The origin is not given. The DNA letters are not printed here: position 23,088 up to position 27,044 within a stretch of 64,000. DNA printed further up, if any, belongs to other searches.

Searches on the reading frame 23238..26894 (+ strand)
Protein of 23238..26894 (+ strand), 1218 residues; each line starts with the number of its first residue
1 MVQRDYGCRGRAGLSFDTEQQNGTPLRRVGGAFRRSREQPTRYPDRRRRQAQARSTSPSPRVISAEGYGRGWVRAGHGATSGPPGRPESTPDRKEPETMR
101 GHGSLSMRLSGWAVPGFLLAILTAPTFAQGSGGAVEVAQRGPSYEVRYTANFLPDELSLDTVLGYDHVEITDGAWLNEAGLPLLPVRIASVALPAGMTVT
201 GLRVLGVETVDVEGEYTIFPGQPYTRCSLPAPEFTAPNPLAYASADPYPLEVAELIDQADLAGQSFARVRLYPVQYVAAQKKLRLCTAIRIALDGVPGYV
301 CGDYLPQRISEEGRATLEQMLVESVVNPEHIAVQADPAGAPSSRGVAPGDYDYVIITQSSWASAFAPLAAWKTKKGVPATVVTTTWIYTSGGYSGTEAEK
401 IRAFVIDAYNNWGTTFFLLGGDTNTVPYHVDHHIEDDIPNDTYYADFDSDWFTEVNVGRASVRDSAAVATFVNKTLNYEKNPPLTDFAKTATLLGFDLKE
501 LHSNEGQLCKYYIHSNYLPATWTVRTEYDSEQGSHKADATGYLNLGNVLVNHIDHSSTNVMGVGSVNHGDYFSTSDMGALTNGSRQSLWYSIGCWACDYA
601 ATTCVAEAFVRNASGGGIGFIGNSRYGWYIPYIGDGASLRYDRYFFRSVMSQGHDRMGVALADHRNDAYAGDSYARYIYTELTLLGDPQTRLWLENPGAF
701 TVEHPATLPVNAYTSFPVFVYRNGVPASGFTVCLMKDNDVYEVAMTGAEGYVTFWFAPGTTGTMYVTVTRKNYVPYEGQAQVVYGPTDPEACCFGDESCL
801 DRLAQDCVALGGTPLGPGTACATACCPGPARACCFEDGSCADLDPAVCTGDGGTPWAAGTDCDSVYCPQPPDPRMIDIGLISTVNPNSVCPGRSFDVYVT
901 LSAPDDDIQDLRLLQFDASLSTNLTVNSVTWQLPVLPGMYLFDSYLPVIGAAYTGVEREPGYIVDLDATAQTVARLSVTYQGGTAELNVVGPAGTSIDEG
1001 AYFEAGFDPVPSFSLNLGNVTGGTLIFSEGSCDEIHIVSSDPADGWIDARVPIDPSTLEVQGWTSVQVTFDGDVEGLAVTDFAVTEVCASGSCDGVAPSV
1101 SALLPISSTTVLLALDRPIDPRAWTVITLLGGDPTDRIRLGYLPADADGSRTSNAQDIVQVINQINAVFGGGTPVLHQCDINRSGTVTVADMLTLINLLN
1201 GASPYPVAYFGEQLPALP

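Call 70: search_protein_families(library=pfam, proteins=[window:23238-26894:+], max_evalue=0.00001)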
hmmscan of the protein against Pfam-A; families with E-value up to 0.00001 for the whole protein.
window:23238-26894:+ (1218 aa): 2 families
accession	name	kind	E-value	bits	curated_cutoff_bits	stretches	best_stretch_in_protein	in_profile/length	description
PF01364.23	Peptidase_C25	-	6.3e-56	190.6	23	1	353-692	1-374/374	Peptidase family C25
PF08126.16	Propeptide_C25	-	1e-07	31.7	22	1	168-293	46-170/205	Propeptide_C25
